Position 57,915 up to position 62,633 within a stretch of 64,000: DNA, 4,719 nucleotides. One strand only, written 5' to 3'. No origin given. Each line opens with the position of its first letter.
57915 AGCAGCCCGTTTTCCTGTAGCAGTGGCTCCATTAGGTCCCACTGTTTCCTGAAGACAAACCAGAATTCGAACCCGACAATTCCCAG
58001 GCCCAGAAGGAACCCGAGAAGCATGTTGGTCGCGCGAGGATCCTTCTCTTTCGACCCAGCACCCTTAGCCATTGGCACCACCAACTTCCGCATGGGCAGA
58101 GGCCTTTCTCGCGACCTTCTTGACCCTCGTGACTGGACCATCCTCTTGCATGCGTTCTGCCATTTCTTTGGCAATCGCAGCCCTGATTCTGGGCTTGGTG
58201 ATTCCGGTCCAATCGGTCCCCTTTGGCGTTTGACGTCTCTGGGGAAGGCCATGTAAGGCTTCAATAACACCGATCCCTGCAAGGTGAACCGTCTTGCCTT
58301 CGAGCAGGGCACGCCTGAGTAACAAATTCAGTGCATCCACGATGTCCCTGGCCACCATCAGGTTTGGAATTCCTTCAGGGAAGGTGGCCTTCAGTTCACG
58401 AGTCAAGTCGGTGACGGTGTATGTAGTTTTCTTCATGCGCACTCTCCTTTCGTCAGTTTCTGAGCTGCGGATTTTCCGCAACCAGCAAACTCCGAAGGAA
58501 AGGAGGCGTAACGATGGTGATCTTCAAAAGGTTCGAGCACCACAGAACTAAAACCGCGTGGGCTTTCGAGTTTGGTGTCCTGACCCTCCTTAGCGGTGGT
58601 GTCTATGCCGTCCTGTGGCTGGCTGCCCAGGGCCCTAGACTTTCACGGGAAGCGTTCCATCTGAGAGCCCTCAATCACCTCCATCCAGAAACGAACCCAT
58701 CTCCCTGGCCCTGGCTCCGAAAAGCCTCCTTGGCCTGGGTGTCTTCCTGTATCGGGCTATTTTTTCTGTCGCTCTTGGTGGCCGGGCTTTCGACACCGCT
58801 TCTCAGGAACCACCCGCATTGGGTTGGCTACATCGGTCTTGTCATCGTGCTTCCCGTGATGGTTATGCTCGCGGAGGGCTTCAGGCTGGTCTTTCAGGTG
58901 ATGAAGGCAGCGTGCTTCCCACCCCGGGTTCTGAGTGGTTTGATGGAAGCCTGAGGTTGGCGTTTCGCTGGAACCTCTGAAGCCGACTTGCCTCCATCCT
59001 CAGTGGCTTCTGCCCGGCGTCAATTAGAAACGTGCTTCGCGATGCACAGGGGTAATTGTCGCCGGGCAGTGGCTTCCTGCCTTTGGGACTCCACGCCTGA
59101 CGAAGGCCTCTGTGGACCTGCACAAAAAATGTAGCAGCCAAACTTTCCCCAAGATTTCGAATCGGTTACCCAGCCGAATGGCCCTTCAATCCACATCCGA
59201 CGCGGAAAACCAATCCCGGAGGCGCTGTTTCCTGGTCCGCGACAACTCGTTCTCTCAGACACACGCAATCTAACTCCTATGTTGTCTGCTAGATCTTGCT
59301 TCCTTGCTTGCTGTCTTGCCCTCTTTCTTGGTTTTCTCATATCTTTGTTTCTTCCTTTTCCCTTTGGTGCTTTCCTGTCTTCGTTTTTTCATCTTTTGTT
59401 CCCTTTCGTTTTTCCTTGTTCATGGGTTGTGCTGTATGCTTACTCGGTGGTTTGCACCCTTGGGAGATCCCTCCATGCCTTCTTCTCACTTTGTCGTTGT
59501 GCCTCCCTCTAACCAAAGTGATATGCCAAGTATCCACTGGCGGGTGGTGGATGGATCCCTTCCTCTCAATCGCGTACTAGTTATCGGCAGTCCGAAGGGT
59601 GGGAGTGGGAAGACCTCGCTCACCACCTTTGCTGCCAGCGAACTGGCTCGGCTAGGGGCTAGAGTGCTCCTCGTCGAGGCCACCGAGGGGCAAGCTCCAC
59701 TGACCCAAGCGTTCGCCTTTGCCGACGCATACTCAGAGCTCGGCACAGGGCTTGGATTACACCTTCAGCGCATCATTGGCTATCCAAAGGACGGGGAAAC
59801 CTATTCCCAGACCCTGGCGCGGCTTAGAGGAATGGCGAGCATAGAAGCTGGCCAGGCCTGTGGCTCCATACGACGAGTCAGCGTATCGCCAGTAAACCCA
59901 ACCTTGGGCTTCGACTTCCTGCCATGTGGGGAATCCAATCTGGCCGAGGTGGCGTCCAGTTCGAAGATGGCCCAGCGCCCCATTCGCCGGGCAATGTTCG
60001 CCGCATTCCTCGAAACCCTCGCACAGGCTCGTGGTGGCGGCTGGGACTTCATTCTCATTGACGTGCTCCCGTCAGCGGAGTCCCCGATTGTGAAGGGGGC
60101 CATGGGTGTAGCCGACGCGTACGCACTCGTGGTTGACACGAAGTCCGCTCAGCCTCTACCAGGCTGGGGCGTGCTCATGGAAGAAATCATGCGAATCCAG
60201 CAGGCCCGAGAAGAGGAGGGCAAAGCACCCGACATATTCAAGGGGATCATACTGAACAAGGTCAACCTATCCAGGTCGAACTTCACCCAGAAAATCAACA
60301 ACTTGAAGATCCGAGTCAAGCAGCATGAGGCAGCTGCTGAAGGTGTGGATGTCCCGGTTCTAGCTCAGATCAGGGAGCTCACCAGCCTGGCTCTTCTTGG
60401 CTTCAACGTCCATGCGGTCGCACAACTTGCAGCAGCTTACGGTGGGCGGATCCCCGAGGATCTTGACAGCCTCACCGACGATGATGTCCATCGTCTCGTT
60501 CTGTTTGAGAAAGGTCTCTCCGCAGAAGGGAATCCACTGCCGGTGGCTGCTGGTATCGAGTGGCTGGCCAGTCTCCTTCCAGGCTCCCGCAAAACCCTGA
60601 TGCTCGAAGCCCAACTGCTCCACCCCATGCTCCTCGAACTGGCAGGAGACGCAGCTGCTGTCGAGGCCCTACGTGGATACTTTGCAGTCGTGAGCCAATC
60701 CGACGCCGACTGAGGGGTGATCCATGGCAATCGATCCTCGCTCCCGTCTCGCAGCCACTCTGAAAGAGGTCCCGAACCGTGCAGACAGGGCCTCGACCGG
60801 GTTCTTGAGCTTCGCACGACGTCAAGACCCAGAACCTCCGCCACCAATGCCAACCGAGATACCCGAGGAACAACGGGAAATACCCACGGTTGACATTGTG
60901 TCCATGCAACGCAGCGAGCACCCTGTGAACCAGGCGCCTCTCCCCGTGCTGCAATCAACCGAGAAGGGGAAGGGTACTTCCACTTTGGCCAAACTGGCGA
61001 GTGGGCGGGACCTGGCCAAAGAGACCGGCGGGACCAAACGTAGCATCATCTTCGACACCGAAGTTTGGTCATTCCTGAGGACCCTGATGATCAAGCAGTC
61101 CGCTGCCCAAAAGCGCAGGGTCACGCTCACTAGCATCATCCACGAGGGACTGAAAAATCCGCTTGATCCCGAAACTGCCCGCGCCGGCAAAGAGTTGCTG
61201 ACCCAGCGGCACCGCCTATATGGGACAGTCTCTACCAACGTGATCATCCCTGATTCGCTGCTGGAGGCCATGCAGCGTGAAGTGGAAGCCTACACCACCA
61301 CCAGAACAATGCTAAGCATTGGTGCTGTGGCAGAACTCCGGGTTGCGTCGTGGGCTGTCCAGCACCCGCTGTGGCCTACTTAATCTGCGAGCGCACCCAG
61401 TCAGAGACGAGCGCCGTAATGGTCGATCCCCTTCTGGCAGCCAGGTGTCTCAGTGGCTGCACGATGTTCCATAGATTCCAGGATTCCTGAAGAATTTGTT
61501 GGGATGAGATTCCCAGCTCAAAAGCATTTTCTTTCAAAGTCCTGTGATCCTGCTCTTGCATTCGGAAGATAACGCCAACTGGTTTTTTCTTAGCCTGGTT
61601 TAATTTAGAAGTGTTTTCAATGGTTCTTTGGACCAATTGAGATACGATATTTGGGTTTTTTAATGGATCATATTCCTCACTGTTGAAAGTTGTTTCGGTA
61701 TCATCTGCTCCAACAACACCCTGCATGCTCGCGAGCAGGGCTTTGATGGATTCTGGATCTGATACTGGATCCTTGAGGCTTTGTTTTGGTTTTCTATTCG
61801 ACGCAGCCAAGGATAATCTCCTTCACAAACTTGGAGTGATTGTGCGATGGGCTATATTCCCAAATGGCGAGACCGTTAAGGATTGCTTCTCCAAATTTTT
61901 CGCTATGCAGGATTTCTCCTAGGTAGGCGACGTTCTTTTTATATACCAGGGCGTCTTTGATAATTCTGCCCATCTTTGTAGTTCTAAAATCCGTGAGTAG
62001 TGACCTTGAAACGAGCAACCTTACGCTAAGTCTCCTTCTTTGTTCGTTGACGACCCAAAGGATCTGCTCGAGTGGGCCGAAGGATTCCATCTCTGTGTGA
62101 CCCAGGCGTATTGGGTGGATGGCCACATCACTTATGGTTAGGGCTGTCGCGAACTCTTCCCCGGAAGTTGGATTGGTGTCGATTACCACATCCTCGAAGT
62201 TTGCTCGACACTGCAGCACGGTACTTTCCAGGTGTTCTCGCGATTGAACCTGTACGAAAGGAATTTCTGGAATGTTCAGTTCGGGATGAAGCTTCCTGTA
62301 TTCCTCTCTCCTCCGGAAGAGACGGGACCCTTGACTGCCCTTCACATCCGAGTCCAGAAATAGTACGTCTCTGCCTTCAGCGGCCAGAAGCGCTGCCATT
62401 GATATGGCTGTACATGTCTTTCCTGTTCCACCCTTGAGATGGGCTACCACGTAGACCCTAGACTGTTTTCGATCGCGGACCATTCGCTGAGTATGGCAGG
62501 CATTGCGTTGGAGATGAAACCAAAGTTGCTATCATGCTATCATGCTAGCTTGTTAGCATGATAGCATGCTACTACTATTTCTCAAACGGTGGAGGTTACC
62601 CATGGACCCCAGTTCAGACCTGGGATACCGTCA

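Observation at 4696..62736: A 13-nt motif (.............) marks essentially every transcription unit of the element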

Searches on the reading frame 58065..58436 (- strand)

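Call 8: search_protein_families(library=pfam, proteins=[window:58065-58436:-], max_evalue=0.01)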
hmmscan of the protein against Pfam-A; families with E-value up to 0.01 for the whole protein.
window:58065-58436:- (123 aa): 1 family
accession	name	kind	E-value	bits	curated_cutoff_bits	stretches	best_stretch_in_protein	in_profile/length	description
PF18291.6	HU-HIG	-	0.0032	17.9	26.2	1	32-99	55-121/125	HU domain fused to wHTH, Ig, or Glycine-rich motif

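Call 76: search_protein_families(library=ncbifam, proteins=[window:58065-58436:-], max_evalue=0.1)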
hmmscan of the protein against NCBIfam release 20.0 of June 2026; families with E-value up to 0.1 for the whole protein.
window:58065-58436:- (123 aa): 1 family
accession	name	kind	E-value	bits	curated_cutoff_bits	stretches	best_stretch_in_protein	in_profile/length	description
TIGR01201.1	HU_rel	subfamily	0.0096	15.8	68.6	1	30-58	52-80/170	HU family DNA-binding protein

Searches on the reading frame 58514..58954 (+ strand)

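Call 25: search_protein_families(library=pfam, proteins=[window:58514-58954:+], max_evalue=0.01)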
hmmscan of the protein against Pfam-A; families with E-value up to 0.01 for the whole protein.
window:58514-58954:+ (146 aa): 0 families

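Call 46: search_protein_families(library=pfam, proteins=[window:58514-58954:+], max_evalue=1)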
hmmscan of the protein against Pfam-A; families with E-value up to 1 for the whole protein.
window:58514-58954:+ (146 aa): 2 families
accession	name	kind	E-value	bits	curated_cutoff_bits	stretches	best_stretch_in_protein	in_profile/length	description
PF06271.18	RDD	-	0.028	15.1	24.1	1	8-99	38-126/137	RDD family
PF02656.20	DUF202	-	0.029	15.3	23.4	1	73-131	11-67/68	Domain of unknown function (DUF202)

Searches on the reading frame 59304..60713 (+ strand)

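Call 25: search_protein_families(library=pfam, proteins=[window:59304-60713:+], max_evalue=0.01)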
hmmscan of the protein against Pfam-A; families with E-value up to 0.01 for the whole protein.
window:59304-60713:+ (469 aa): 5 families
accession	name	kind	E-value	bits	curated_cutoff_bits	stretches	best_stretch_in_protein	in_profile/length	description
PF13614.12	AAA_31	-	2.8e-10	40.8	27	1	90-302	2-171/177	AAA domain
PF01656.29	CbiA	-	1.4e-07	31.9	25.4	1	93-362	2-115/125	CobQ/CobB/MinD/ParA nucleotide binding domain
PF06564.18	CBP_BcsQ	-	1.3e-05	25.3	21.3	0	93-127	5-39/234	Cellulose biosynthesis protein BcsQ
PF09140.17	MipZ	-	0.00097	18.9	20.7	0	91-135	2-46/262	ATPase MipZ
PF10609.15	ParA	-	0.0043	16.9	27.1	1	89-125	3-39/246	NUBPL iron-transfer P-loop NTPase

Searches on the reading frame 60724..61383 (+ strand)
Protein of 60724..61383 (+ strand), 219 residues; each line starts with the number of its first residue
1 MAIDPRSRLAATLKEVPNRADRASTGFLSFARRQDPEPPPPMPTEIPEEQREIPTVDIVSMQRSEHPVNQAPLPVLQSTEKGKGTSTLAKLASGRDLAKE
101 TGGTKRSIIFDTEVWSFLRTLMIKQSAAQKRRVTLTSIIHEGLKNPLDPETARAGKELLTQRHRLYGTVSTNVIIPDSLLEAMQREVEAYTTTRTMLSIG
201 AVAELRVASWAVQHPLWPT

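Call 25: search_protein_families(library=pfam, proteins=[window:60724-61383:+], max_evalue=0.01)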
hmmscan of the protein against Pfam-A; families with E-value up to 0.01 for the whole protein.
window:60724-61383:+ (219 aa): 0 families

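Call 76: search_protein_families(library=ncbifam, proteins=[window:60724-61383:+], max_evalue=0.1)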
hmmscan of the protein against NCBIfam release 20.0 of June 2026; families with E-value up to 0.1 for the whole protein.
window:60724-61383:+ (219 aa): 0 families

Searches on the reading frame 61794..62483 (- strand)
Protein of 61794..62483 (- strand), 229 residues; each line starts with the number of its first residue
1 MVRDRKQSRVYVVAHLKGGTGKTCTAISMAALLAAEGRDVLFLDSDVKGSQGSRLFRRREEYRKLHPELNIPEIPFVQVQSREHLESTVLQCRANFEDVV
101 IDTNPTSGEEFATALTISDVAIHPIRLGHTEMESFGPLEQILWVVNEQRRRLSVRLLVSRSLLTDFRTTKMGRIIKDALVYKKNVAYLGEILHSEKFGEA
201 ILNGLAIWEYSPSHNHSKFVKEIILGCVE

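Call 25: search_protein_families(library=pfam, proteins=[window:61794-62483:-], max_evalue=0.01)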
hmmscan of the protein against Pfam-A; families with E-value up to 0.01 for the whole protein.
window:61794-62483:- (229 aa): 7 families
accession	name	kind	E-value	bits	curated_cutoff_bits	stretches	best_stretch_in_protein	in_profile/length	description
PF13614.12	AAA_31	-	1.2e-14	55.1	27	2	9-55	2-48/177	AAA domain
PF01656.29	CbiA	-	6.6e-13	49.2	25.4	1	12-205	2-123/125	CobQ/CobB/MinD/ParA nucleotide binding domain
PF10609.15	ParA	-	3.6e-08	33.6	27.1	1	9-66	4-61/246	NUBPL iron-transfer P-loop NTPase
PF09140.17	MipZ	-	1.5e-07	31.4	20.7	1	10-126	2-130/262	ATPase MipZ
PF00142.24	Fer4_NifH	-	0.0019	18.2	25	0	16-52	7-43/271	4Fe-4S iron sulfur cluster binding proteins, NifH/frxC family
PF02374.21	ArsA_ATPase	-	0.0038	16.9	24.3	0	17-46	9-38/305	Anion-transporting ATPase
PF07015.17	VirC1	-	0.0071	16.1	24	0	13-47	6-40/231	VirC1 protein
